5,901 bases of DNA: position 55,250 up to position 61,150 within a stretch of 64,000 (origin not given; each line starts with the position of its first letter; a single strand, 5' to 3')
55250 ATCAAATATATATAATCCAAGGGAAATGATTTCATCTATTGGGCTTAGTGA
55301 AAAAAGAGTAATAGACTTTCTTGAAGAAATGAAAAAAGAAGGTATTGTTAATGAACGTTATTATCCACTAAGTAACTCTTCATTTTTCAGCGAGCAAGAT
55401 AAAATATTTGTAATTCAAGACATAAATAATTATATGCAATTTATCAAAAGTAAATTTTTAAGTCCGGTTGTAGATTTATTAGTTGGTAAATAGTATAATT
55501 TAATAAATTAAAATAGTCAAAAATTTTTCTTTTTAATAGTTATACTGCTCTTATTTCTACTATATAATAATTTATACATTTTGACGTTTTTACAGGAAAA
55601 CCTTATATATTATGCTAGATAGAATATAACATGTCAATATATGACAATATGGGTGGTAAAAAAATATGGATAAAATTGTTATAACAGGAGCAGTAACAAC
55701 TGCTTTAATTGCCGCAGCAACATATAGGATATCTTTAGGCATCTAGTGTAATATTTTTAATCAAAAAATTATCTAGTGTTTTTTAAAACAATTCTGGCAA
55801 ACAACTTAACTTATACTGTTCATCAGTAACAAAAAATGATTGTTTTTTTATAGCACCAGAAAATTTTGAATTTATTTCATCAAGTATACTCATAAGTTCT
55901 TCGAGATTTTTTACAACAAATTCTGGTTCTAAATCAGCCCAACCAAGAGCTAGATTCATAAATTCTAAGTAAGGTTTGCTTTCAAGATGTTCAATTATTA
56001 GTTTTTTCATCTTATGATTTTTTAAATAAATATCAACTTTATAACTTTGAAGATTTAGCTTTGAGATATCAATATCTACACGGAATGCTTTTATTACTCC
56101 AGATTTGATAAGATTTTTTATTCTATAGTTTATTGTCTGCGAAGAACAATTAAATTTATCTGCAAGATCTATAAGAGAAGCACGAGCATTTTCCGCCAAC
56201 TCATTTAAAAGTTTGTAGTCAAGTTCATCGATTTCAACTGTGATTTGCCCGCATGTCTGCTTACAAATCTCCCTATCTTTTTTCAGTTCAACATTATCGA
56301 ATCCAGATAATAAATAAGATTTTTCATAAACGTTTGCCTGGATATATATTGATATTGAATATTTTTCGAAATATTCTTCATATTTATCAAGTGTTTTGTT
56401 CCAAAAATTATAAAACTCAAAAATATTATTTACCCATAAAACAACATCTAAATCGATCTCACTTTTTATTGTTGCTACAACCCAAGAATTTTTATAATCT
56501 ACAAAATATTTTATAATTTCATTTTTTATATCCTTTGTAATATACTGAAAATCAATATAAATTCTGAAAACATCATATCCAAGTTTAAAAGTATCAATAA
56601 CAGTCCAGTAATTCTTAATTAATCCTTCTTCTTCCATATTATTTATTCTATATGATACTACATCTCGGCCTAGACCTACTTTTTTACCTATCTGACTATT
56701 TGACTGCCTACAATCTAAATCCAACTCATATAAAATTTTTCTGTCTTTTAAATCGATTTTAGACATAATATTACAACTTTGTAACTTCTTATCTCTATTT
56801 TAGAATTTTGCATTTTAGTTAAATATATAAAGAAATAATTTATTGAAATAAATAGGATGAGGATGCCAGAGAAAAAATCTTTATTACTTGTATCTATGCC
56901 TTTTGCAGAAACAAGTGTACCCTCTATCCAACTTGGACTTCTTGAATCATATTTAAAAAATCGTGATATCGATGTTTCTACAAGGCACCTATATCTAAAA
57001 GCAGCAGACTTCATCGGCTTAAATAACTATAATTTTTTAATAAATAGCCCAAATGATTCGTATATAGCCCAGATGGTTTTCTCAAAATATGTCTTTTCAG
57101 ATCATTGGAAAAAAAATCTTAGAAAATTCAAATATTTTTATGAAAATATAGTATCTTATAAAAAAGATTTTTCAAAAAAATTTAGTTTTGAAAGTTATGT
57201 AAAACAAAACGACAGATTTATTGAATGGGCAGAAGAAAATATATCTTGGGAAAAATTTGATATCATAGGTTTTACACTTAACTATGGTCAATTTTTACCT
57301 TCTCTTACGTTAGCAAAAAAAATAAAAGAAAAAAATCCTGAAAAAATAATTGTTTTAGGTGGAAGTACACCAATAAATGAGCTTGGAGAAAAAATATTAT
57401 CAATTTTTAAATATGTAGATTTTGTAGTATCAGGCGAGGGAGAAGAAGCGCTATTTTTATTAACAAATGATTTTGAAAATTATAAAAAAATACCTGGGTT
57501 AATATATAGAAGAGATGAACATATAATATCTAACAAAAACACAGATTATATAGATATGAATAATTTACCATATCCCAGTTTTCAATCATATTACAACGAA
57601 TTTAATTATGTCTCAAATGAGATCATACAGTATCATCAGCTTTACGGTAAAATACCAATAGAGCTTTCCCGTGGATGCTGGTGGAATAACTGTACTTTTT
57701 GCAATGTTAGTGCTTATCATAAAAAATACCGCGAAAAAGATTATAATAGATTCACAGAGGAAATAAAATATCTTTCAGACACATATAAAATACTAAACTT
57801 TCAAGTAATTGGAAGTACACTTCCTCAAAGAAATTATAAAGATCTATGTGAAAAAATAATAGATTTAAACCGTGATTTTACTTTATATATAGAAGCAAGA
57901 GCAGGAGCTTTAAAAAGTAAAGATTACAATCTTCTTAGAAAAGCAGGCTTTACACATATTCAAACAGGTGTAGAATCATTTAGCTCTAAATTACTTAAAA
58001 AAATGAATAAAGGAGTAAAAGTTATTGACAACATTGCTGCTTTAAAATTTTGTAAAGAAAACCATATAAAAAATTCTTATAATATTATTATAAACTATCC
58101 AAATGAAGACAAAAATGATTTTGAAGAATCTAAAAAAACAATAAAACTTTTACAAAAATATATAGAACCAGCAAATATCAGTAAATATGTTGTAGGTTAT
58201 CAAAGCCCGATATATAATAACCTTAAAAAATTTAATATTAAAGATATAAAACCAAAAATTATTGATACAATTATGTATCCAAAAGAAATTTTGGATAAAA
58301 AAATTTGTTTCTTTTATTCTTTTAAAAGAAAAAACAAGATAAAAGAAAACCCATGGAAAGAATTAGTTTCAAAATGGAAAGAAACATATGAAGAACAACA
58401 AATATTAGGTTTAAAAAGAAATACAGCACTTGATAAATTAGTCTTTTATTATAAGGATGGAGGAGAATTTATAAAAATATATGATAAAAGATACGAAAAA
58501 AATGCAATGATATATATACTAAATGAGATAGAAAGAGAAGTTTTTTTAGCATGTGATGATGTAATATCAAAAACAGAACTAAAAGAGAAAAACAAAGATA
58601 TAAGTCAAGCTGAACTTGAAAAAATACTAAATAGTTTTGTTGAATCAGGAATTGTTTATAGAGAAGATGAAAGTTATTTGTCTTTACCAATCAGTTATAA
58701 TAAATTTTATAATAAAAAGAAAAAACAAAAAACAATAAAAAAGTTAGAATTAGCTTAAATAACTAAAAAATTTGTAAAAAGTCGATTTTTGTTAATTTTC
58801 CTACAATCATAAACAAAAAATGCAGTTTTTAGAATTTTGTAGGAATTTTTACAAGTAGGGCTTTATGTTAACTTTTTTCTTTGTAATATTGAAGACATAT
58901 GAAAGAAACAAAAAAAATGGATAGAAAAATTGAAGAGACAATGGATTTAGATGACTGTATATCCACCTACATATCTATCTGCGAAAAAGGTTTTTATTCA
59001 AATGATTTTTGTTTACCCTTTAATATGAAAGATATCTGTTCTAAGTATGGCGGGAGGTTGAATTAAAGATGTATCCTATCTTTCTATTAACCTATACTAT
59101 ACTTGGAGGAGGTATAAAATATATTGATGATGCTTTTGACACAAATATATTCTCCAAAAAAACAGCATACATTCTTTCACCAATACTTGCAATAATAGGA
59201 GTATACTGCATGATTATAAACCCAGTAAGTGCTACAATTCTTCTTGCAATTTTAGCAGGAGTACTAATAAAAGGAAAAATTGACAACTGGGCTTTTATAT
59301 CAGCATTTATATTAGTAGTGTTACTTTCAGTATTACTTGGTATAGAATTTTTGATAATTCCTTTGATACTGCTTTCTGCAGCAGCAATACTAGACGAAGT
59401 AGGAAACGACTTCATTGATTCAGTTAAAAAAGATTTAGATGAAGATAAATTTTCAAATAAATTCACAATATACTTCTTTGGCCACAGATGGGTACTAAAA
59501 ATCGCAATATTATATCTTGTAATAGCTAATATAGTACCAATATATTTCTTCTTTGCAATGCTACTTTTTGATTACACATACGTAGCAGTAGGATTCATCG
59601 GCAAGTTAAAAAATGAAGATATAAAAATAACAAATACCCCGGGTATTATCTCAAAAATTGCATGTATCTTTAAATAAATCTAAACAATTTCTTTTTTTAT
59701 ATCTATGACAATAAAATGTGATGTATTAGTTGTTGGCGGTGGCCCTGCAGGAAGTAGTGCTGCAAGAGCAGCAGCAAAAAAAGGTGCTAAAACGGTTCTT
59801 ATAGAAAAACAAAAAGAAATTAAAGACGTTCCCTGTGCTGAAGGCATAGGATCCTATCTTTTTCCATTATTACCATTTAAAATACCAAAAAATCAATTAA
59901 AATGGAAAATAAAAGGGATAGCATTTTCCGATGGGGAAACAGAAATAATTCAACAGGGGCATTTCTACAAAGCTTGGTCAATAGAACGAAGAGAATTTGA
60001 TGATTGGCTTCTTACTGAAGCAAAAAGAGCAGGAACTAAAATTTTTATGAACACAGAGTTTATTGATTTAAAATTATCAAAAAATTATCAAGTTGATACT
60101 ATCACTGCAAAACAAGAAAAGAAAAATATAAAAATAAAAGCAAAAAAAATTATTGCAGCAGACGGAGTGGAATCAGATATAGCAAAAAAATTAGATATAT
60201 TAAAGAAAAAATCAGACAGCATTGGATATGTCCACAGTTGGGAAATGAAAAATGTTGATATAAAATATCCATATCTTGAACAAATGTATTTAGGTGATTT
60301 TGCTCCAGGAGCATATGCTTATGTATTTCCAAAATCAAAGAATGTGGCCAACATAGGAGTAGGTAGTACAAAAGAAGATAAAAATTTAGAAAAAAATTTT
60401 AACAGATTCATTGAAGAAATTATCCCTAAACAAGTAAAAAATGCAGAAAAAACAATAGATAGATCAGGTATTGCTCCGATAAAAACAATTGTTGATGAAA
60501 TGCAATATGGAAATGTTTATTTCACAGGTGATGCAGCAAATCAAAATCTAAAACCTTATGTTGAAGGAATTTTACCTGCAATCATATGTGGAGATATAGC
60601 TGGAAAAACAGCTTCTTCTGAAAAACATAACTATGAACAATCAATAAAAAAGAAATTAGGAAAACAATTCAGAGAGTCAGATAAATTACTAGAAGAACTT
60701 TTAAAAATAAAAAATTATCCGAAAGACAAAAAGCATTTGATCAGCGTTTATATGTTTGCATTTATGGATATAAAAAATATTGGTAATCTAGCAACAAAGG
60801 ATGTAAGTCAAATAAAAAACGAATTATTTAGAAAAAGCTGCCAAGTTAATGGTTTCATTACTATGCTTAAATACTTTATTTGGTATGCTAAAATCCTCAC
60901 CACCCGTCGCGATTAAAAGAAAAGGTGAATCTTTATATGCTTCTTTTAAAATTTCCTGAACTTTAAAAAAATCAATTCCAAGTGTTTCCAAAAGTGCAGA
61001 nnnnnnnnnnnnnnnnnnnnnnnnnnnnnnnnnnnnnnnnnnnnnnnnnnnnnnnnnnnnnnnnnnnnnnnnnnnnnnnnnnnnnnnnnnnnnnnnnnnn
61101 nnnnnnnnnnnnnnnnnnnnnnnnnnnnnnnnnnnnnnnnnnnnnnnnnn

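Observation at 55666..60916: Class-B radical SAM locus with divergent tandem-Lrp regulator, small peptides, an Asp-rich membrane protein and a geranylgeranyl reductase: RiPP-like maturation or isoprenoid-lipid tailoring system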

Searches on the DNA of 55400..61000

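Call 30: search_rna_families(source=window, start=55400, end=61000, threshold=evalue, max_evalue=1)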
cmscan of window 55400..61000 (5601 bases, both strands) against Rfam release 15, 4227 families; matches with E-value up to 1: 0.
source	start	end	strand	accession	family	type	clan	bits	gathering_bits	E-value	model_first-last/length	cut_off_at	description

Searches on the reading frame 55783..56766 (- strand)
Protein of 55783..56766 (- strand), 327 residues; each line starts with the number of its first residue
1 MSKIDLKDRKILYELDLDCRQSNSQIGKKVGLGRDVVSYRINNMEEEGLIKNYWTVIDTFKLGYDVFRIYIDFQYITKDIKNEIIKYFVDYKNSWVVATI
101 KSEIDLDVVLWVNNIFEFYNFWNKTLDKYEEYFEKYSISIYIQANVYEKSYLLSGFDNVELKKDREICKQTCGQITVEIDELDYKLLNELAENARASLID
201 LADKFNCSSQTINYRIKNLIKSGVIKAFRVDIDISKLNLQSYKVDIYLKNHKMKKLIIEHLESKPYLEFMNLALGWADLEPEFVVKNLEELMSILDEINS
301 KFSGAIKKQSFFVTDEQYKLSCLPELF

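Call 3: search_protein_families(library=pfam, proteins=[window:55783-56766:-], max_evalue=0.01)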
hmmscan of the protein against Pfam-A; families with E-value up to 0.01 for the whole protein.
window:55783-56766:- (327 aa): 9 families
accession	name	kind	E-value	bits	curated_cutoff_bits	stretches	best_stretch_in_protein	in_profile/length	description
PF13412.12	HTH_24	-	1.8e-26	91.8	21.9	2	180-226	2-48/48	Winged helix-turn-helix DNA-binding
PF13404.12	HTH_AsnC-type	-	4.4e-22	78.1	27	2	179-219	1-41/42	AsnC-type helix-turn-helix domain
PF01047.28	MarR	-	2.3e-08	34.2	24.6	1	183-226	5-48/59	MarR family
PF12840.13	HTH_20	-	4.9e-07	30.1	27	1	184-226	7-49/51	Helix-turn-helix domain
PF12802.13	MarR_2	-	9.7e-07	29.3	27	0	184-225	8-50/61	MarR family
PF13545.12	HTH_Crp_2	-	2.8e-05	24.4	27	0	17-57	19-62/70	Crp-like helix-turn-helix domain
PF08279.18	HTH_11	-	0.00069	19.9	25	1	187-224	6-44/55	HTH domain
PF13463.12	HTH_27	-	0.0019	18.9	22.2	0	185-226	7-49/68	Winged helix DNA-binding domain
PF13518.12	HTH_28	-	0.0033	17.9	25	0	195-219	13-35/52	Helix-turn-helix domain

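Call 4: search_protein_families(library=ncbifam, proteins=[window:55783-56766:-], max_evalue=0.01)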
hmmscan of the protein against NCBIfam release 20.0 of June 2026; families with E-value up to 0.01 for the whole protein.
window:55783-56766:- (327 aa): 16 families
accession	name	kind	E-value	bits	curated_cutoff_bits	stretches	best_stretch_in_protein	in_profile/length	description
NF053758.1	ChrTpTrnRegChrS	equivalog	2.2e-22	79.5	250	2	175-306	8-139/158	chromate efflux transcriptional regulator ChrS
NF008384.0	PRK11179.1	equivalog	1.3e-19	70.5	227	2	177-263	5-92/153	transcriptional regulator AsnC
NF040947.1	trans_reg_LysM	equivalog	3.5e-18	65.7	180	2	179-236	1-58/136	HTH-type transcriptional regulator LysM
NF040820.1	trans_reg_LrpA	equivalog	1.1e-16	61.1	250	2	4-69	2-67/141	HTH-type transcriptional regulator LrpA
NF041396.1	TranRegLrp_Halo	equivalog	1.1e-16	61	190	2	180-239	4-63/149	HTH-type transcriptional regulator Lrp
NF008370.0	PRK11169.1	equivalog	5.6e-14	52.2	233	2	3-64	11-72/164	leucine-responsive transcriptional regulator Lrp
NF041395.1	TranRegLrpA1_Halo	equivalog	6.3e-12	45.7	250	2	184-242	8-66/142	HTH-type transcriptional regulator LrpA1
TIGR04176.1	MarR_EPS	equivalog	1.5e-07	31.4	88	1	180-227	3-50/105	MarR family EPS-associated transcriptional regulator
TIGR01884.1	cas_HTH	subfamily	8.6e-07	28.5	60.2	1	166-226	127-187/202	CRISPR-associated CARF protein Csa3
TIGR00122.1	birA_repr_reg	equivalog_domain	2e-06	27.6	70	0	183-224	2-42/69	biotin operon repressor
NF053606.1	Sta1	subfamily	3e-05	24.1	80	1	178-231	17-70/100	Sta1 family transcriptional regulator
NF040708.3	Siroheme_Dcarb_AhbA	equivalog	7e-05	22.6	140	0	24-66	20-62/144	siroheme decarboxylase subunit alpha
NF040939.2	trans_reg_lrs14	equivalog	0.00028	20.9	90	1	163-227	3-68/103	Lrs14 family HTH-type transcriptional regulator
NF040707.3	Siroheme_Dcarb_AhbB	equivalog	0.0011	18.7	125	0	24-65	17-58/146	siroheme decarboxylase subunit beta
NF008847.0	PRK11886.1-2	equivalog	0.0014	18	293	0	183-240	7-63/320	bifunctional biotin--[acetyl-CoA-carboxylase] ligase/biotin operon repressor BirA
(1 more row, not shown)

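Call 89: search_protein_families(library=padloc, proteins=[window:55783-56766:-], max_evalue=0.01)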
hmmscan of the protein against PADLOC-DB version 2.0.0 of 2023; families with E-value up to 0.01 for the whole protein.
window:55783-56766:- (327 aa): 15 families
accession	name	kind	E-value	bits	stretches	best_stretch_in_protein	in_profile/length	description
PDLC01866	CARF3--CARF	-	2e-12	45.5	2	176-229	134-186/207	-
PDLC01434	CasR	-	6.6e-09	33.9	1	164-227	114-173/191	"CAS-I,CAS-II,CAS-III,CAS-IV,CAS-V,CAS-VI; associated_signaling"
PDLC01044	Csa3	-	3e-08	31.8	1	172-230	129-180/194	Type I-A associated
PDLC01848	CARF3--CARF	-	1.1e-07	29.8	1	165-229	121-183/197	-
PDLC01268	CasR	-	4.9e-07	27.9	1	175-226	120-168/179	"CAS-I,CAS-II,CAS-III,CAS-IV,CAS-V,CAS-VI; associated_signaling"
PDLC01438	Csa3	-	2.8e-06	25.6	1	126-257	100-210/305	"CAS-I,CAS-II,CAS-III,CAS-IV,CAS-V,CAS-VI; associated_signaling"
PDLC01858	CARF3--CARF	-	1.4e-05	23.1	0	175-227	138-189/204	-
PDLC01852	CARF3--CARF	-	1.5e-05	23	1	164-227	126-189/208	-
PDLC01860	CARF3--CARF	-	0.00014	20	1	164-228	126-190/210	-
PDLC01850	CARF3--CARF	-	0.001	17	1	162-226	126-190/209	-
PDLC01853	CARF3--CARF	-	0.0017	16.1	0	193-233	152-192/209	-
PDLC03260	MTase_II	-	0.0026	14.7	1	121-223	43-148/349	Type II methyltransferase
PDLC01879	CARF3--CARF_TM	-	0.0038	14.9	0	178-229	153-203/222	-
PDLC01865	CARF3--CARF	-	0.0038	14.8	0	11-64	153-205/215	-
PDLC01863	CARF3--CARF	-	0.0093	13.7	0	10-52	123-164/182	-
